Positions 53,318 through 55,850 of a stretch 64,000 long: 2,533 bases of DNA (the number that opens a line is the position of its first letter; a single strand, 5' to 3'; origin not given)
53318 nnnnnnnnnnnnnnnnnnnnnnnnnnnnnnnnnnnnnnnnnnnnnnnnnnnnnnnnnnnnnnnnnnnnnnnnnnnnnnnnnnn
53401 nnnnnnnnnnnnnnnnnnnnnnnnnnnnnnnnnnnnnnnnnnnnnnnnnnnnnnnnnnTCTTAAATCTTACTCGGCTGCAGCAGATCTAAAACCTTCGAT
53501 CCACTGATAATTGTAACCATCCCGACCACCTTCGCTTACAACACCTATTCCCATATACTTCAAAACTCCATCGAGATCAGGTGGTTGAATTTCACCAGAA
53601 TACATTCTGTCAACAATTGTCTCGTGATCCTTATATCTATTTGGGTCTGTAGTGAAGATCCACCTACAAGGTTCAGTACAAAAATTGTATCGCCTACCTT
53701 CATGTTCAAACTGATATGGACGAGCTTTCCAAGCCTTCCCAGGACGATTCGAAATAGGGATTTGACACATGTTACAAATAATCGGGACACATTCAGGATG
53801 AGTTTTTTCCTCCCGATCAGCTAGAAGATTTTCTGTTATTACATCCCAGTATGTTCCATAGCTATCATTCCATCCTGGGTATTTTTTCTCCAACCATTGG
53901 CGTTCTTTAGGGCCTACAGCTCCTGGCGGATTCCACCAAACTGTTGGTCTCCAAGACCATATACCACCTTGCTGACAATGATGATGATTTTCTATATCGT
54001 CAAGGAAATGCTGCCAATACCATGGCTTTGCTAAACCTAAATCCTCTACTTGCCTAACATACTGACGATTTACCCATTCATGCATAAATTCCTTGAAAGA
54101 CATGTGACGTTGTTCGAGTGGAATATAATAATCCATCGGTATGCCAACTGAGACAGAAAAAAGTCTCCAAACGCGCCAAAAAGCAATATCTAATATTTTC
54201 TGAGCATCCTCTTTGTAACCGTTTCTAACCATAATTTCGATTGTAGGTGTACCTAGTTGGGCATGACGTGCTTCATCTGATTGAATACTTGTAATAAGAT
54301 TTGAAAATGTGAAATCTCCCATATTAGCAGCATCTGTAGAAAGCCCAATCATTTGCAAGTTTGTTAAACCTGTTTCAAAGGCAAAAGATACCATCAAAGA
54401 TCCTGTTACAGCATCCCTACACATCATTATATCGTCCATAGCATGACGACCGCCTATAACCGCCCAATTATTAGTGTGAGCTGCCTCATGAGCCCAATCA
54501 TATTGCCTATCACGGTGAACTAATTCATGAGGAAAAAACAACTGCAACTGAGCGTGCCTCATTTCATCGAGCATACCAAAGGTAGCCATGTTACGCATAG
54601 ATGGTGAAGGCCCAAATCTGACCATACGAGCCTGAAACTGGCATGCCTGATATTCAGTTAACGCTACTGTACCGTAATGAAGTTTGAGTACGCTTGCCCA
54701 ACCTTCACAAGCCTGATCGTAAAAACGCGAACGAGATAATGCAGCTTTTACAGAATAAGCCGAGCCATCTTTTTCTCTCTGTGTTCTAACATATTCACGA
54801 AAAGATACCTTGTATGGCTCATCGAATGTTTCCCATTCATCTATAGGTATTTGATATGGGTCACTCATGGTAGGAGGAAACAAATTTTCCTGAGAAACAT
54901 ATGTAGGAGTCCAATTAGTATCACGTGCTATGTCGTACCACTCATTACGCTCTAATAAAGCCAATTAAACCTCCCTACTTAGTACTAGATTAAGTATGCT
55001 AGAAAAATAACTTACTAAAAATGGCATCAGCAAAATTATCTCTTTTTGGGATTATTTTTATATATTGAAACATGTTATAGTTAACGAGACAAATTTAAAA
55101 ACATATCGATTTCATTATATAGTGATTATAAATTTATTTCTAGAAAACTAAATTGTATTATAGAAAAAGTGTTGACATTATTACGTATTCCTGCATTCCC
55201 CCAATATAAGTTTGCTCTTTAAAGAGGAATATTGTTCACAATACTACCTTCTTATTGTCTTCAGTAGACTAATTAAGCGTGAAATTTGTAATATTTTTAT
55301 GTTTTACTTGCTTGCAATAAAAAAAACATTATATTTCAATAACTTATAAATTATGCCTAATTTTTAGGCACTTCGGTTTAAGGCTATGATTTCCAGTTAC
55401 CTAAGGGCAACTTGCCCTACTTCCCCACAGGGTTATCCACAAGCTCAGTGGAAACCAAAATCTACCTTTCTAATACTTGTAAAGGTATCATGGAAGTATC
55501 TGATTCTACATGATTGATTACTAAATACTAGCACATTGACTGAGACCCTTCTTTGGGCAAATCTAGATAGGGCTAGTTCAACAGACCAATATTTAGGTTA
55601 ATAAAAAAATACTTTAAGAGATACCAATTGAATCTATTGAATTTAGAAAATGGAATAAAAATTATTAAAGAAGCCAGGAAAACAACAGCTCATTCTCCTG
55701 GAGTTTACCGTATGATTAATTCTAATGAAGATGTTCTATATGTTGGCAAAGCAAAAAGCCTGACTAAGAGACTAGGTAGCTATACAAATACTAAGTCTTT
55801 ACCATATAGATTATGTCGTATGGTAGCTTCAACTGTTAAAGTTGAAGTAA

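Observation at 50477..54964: Complete T4MO/isoprene-monooxygenase-type soluble di-iron monooxygenase operon in a streamlined low-GC alphaproteobacterial core region, with no regulator or known downstream pathway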

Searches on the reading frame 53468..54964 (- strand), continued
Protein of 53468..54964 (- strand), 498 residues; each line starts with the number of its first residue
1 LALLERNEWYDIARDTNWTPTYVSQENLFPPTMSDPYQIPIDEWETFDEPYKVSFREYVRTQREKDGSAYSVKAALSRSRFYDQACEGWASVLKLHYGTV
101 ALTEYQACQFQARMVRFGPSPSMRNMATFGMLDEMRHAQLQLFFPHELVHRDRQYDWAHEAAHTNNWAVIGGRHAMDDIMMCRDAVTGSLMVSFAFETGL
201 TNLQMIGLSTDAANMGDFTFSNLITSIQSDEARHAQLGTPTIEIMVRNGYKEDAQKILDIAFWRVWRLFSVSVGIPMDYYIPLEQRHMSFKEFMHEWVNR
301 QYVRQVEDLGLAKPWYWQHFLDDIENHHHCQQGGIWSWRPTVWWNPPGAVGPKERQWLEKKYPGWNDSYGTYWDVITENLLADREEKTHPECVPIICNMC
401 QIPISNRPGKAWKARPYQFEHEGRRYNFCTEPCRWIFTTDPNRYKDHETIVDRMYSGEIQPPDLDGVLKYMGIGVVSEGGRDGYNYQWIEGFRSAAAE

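Call 64: search_protein_families(library=ncbifam, proteins=[L072:8113-9153:+, L072:2533-3162:-, L073:8122-9501:-, L072:11191-12537:+, L073:7282-8082:-, L063:9091-9810:+, L066:11734-13881:+], max_evalue=0.00001)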
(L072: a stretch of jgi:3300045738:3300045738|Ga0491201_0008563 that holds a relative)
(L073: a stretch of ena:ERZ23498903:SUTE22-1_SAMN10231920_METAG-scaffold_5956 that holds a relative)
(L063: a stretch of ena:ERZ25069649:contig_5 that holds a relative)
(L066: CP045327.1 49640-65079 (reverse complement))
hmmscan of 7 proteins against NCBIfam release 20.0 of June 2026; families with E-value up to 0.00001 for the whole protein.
L072:8113-9153:+ (346 aa): 0 families

L072:2533-3162:- (209 aa): 0 families

L073:8122-9501:- (459 aa): 5 families
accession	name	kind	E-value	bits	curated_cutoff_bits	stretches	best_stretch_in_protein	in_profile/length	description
NF045666.1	DVU1553_fam_AMP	equivalog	1.4e-33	116.4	300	1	207-365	169-330/331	DVU_1553 family AMP-dependent CoA ligase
NF053551.1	FlxY_rubin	equivalog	2.2e-23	82.7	520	1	260-453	216-406/424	flexirubin biosynthesis putative acyl-CoA ligase FlxY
NF041217.1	BagE_FevW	exception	1.1e-14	54.2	800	1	242-366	188-311/424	bagremycin/ferroverdin synthetase BagE/FevW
NF041878.1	paak_haloarch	equivalog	2.9e-14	52.5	700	1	46-432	9-395/427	phenylacetate--CoA ligase PaaK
TIGR02155.1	PA_CoA_ligase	equivalog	1.7e-06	26.8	646.3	0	263-370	212-321/422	phenylacetate--CoA ligase PaaK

L072:11191-12537:+ (448 aa): 4 families
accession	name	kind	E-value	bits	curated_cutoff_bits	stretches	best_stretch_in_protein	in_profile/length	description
TIGR00653.1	GlnA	equivalog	3.6e-72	243.5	429.15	2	191-445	198-461/462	type I glutamate--ammonia ligase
NF045547.1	GGputSyn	equivalog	2.8e-71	240.6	650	1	16-436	3-434/438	gamma-glutamylputrescine synthetase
TIGR03105.1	gln_synth_III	equivalog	5.5e-71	239.3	469.6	1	21-445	4-434/435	type III glutamate--ammonia ligase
NF007006.0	PRK09469.1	equivalog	1.2e-32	113.2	845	1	195-436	208-458/469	glutamate--ammonia ligase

L073:7282-8082:- (266 aa): 0 families

L063:9091-9810:+ (239 aa): 0 families

L066:11734-13881:+ (715 aa): 25 families
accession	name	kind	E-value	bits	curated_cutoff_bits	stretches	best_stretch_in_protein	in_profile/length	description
TIGR01591.1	Fdh-alpha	equivalog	2e-85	287.3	666.25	1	10-669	2-645/672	formate dehydrogenase subunit alpha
NF012032.0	PRK15488.1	equivalog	7.9e-77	258.9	694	1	6-503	43-534/759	thiosulfate reductase PhsA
NF047855.1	AssmNtatRedNasC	equivalog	1.6e-57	195.2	1100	2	31-330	48-335/708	assimilatory nitrate reductase catalytic subunit NasC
TIGR02166.1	dmsA_ynfE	subfamily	2.6e-54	184.5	777.7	2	11-337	49-397/794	DMSO/selenate family reductase complex A subunit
TIGR03479.1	DMSO_red_II_alp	subfamily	4.3e-41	140.9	984.75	3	9-252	61-302/913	molybdopterin-dependent oxidoreductase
TIGR00509.1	bisC_fam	subfamily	3.1e-35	121.6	1017.55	1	21-687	8-729/772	molybdopterin guanine dinucleotide-containing S/N-oxide reductase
NF011566.1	PRK14990.1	exception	1.5e-34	119.2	1600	1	24-337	77-417/814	dimethylsulfoxide reductase subunit A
NF041885.1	selenate_YnfE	exception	4.6e-33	114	1675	1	16-337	59-404/805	selenate/tellurate reductase subunit YnfE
NF041884.1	selenate_YnfF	exception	1.8e-31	108.8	1650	1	22-496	62-557/798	selenate/tellurate reductase subunit YnfF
NF041783.2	mnquin_red_QrcB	equivalog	3.3e-31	108.2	440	1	6-524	52-531/695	menaquinone reductase molybdopterin-binding-like subunit QrcB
TIGR01553.1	formate-DH-alph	equivalog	1.1e-26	93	814.2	1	6-256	44-303/1009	formate dehydrogenase-N subunit alpha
NF041323.1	Nitr_red_NasA_Halo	equivalog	1.6e-26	93.1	1000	2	14-334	3-308/673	assimilatory nitrate reductase NasA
NF041513.1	formate_DH_Act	exception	1.3e-25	89.5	1400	1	7-256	43-294/1067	formate dehydrogenase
TIGR01706.1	NAPA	equivalog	5.8e-25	87.7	930.55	1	8-109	44-147/830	periplasmic nitrate reductase subunit alpha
NF010055.0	PRK13532.1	equivalog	1.4e-24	86.4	904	1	8-108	44-146/830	nitrate reductase catalytic subunit NapA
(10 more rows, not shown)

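Call 77: search_protein_families(library=pfam, proteins=[L009:11823-12572:+, L009:12430-13902:+, L009:14004-14486:+, L028:11895-12791:+, L028:12235-14295:+, L009:12700-13962:-], max_evalue=0.0001)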
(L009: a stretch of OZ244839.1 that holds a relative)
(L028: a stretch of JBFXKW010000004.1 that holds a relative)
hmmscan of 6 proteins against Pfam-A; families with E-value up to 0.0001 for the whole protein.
L009:11823-12572:+ (249 aa): 0 families

L009:12430-13902:+ (490 aa): 2 families
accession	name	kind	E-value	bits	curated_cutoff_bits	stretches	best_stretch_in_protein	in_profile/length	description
PF13458.12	Peripla_BP_6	-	8.2e-41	141.2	31.7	1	123-454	1-327/343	Periplasmic binding protein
PF13433.12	Peripla_BP_5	-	6e-14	52.3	27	2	124-180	1-57/363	Periplasmic binding protein domain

L009:14004-14486:+ (160 aa): 1 family
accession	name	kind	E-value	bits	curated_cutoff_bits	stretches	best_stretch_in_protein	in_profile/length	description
PF13577.12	SnoaL_4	-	1.4e-26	93.4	24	1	12-140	2-125/126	SnoaL-like domain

L028:11895-12791:+ (298 aa): 0 families

L028:12235-14295:+ (686 aa): 0 families

L009:12700-13962:- (420 aa): 0 families

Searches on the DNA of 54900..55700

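Call 58: search_rna_families(source=window, start=54900, end=55700, threshold=evalue, max_evalue=1)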
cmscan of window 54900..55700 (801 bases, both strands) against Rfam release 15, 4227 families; matches with E-value up to 1: 0.
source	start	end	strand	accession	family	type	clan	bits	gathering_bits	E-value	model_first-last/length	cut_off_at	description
